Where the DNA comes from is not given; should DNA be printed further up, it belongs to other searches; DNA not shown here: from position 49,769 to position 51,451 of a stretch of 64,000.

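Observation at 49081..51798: Low-G+C PIN-domain gene with a novel C-terminal domain, flanked by ~310-bp direct repeats carrying an AT-hook gene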

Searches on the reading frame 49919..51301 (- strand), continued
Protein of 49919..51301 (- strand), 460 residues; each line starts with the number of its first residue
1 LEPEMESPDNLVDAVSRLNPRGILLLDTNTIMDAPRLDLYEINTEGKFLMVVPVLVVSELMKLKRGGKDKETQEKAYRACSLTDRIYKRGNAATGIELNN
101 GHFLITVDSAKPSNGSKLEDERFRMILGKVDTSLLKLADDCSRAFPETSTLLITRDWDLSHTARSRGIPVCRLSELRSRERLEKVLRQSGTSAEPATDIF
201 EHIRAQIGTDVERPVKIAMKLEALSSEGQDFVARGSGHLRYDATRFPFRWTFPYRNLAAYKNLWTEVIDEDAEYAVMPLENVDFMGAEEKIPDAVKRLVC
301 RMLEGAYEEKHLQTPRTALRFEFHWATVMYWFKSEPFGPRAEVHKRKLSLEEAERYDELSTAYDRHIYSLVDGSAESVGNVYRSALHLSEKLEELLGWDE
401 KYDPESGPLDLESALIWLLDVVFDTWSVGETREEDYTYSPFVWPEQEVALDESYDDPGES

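Call 72: find_related_loci(query=A1, collection=metagenome_contigs, flank=8000)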
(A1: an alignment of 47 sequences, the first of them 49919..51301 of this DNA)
Query A1 (460 aa) in metagenome_contigs; peptide patterns used: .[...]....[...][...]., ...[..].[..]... (x = any residue, [..] = any of these).
399 stretches matched a pattern; 4 encode a relative of the query (tblastn E <= 1e-3); 4 distinct loci.
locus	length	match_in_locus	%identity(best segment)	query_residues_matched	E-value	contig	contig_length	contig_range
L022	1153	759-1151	52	3-134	3e-41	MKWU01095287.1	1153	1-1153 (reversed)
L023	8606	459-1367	26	20-319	2e-21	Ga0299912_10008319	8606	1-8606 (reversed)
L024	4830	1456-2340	25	19-315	5e-20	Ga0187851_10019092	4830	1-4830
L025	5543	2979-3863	25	19-315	6e-20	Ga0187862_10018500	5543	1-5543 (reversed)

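Call 77: search_protein_families(library=padloc, alignment_id=A5, max_evalue=0.00001)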
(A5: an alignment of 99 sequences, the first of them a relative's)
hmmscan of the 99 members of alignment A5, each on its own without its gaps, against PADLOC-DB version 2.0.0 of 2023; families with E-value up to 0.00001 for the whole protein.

A. member 1, L001:4897-5796:+ (300 aa): 0 families

B. families by the number of members that match (of 99 scanned): 128 families (the first 25 are shown)
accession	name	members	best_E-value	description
PDLC03963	SoFic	2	2.1e-41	-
PDLC04140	mad8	2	1.7e-20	mads_8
PDLC04839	PDC-S04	2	1.7e-08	-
PDLC04966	PDC-S24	2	3.6e-08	-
PDLC03026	MTase_I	1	1.1e-188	Type I methyltransferase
PDLC04790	PDC-S01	1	3.6e-160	-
PDLC04298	PDC-M02B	1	1.9e-125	-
PDLC03021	MTase_I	1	2.4e-88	Type I methyltransferase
PDLC04304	PDC-M02B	1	2.3e-74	-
PDLC04331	PDC-M02B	1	8.4e-72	-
PDLC04335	PDC-M02B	1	8.3e-70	-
PDLC04330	PDC-M02B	1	2.5e-63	-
PDLC04303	PDC-M02B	1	2.1e-59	-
PDLC04311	PDC-M02B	1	2.7e-58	-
PDLC04134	mad2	1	1.2e-57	mads_2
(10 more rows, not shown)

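Call 79: search_protein_families(library=padloc, alignment_id=A6, max_evalue=0.00001)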
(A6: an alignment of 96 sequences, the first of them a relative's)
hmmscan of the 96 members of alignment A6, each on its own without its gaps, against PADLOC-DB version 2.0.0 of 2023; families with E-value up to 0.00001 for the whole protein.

A. member 1, L001:930-1307:- (125 aa): 0 families

B. families by the number of members that match (of 96 scanned): 47 families (the first 25 are shown)
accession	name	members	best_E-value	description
PDLC04833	PDC-S03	2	8.5e-16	-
PDLC04832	PDC-S03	2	1.9e-08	-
PDLC04135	mad3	1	9.3e-62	mads_3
PDLC04712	PDC-M57A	1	7.1e-41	-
PDLC04140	mad8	1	2.7e-25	mads_8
PDLC02980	AriA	1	1.7e-21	-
PDLC04134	mad2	1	1e-17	mads_2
PDLC04164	AriA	1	2e-16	-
PDLC03042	REase_I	1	1.4e-14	Type I restriction enzyme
PDLC02914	ATPase-Toprim_I-B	1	3e-12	-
PDLC03878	NsnB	1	1.2e-11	-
PDLC03047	REase_I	1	1.2e-11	Type I restriction enzyme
PDLC02979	AriA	1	2e-11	-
PDLC01078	C3a156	1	2.5e-11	oxidoreductase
PDLC02981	AriAB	1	1.5e-09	-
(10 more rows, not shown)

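Call 87: list_cluster_members(proteins=[P0001, P0014, P0016, P0021, P0111])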
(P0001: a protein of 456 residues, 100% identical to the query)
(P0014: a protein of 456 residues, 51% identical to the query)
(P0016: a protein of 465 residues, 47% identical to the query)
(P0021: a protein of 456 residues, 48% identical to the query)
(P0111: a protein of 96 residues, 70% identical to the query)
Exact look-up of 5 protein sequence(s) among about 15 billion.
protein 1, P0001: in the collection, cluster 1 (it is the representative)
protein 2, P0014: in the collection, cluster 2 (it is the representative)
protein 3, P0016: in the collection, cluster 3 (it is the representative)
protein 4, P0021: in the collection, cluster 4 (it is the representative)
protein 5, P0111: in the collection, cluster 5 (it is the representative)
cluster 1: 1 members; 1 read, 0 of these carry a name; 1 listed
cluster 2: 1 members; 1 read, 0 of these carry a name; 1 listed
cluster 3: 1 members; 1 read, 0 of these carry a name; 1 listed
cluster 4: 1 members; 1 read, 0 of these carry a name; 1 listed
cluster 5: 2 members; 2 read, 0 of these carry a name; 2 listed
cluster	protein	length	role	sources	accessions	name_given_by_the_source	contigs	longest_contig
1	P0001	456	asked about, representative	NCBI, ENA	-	-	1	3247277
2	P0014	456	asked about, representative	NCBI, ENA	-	-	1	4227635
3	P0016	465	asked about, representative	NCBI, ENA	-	-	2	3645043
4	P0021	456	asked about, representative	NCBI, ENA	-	-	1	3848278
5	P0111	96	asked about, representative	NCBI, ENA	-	-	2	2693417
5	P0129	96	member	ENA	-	-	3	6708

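Call 88: find_encoding_contigs(protein=P0039, flank=10000, max_places=2)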
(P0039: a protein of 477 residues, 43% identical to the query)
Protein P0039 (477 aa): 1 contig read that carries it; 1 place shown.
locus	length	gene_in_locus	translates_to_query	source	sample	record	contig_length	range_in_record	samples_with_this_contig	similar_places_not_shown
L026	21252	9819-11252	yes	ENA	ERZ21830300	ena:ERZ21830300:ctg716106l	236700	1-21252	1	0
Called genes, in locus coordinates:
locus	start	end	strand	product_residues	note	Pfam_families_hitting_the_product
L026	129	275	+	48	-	-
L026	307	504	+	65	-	-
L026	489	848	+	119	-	-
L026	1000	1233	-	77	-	-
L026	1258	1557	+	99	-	-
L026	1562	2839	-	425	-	PF02746:MR_MLE_N, PF13378:MR_MLE_C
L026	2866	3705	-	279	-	PF10282:Lactonase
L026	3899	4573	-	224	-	-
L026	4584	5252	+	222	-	PF02661:Fic (weak)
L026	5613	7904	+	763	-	PF00560:LRR_1 (faint), PF13855:LRR_8 (faint), PF23598:LRR_14, PF24141:LRR_ComC (faint), PF12799:LRR_4 (weak), PF23598:LRR_14, PF12799:LRR_4 (weak)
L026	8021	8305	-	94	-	-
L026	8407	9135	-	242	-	-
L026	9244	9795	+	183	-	PF05685:Uma2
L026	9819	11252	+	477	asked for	PF13638:PIN_4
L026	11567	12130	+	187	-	PF01797:Y1_Tnp (weak)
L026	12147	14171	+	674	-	PF20091:Abhydrolase_10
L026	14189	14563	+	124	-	-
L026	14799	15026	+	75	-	-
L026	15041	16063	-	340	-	PF08240:ADH_N, PF16912:Glu_dehyd_C (weak), PF00107:ADH_zinc_N, PF13602:ADH_zinc_N_2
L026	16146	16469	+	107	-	-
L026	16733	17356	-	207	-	PF01502:PRA-CH, PF01503:PRA-PH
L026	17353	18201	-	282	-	PF00977:His_biosynth, PF01207:Dus (faint), PF02581:TMP-TENI (faint), PF03060:NMO (faint), PF01180:DHO_dh (faint), PF04309:G3P_antiterm (faint), PF05690:ThiG (faint)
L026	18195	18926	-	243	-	PF00977:His_biosynth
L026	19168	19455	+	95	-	-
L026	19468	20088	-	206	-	PF00117:GATase, PF07685:GATase_3, PF01174:SNO (weak)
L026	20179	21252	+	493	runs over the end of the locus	PF00884:Sulfatase, PF01663:Phosphodiest (faint), PF16347:SGSH_C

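Call 89: find_encoding_contigs(protein=P0012, flank=10000, max_places=2)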
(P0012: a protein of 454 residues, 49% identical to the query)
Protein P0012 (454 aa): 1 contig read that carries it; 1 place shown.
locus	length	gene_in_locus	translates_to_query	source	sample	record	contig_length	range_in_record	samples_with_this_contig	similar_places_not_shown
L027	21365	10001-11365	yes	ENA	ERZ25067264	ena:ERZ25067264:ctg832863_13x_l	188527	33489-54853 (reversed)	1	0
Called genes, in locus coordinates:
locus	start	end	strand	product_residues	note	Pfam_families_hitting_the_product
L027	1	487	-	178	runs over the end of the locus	PF01174:SNO, PF07685:GATase_3 (weak)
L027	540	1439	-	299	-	PF01680:SOR_SNZ, PF05690:ThiG (weak)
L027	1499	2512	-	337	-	PF00044:Gp_dh_N, PF02800:Gp_dh_C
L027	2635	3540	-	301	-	PF22558:REase-ARP, PF20796:PDDEXK_13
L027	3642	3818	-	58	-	-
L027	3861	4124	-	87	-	PF22513:FitA-like_RHH (faint)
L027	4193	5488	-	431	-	PF03952:Enolase_N, PF07476:MAAL_C (faint), PF00113:Enolase_C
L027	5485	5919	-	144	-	PF02481:DNA_processg_A (faint), PF18306:LDcluster4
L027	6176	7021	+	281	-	PF00106:adh_short, PF01370:Epimerase (weak), PF08659:KR, PF13561:adh_short_C2, PF08643:DUF1776 (weak)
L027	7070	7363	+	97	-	PF04456:DUF503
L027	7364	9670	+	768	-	PF00270:DEAD, PF00271:Helicase_C, PF22982:WHD_HRQ1, PF09369:MZB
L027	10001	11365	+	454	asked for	PF13638:PIN_4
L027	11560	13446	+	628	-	PF21033:RMD1-3 (faint), PF25062:ARM_TT21_N (faint), PF25575:TPR_BSK1_C (faint), PF12895:ANAPC3 (faint), PF13174:TPR_6 (faint), PF13432:TPR_16 (weak), PF00515:TPR_1, PF07719:TPR_2 (weak), +8 more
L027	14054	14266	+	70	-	-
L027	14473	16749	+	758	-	PF02515:CoA_transf_3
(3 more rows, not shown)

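Call 94: find_homologous_proteins(query=L023:405-1589:+)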
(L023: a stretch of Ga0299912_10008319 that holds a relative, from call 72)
Query L023:405-1589:+ (395 aa): 41 proteins with E <= 0.001 among 8000 candidates.
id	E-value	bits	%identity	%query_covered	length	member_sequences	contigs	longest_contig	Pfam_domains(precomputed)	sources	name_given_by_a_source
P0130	9.9e-266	899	100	100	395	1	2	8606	PF13638.13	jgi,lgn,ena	-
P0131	1.0e-175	602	74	90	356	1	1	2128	-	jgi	jgi:hypothetical protein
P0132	2.5e-153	529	61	100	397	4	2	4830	PF13638.13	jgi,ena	jgi:PIN domain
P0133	7.8e-141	488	58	100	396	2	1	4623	-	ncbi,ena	-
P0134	3.0e-139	482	57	100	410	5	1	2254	PF13638.13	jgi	-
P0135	3.4e-139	482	59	96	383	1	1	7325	PF13638.13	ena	-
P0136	5.1e-139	482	57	100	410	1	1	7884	-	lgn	-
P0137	8.9e-138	478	56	100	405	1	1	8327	PF13638.13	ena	-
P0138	2.4e-134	466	55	100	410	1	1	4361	PF13638.13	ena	-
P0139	5.9e-134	465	55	100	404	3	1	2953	PF13638.13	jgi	-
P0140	1.8e-133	463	55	100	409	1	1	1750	-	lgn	-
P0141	2.3e-132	460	55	100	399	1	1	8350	PF13638.13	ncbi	-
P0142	9.1e-131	454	55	100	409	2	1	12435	-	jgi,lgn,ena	-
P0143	1.2e-130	454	54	100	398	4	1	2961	-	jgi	-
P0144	7.6e-127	442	53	100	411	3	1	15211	-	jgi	jgi:hypothetical protein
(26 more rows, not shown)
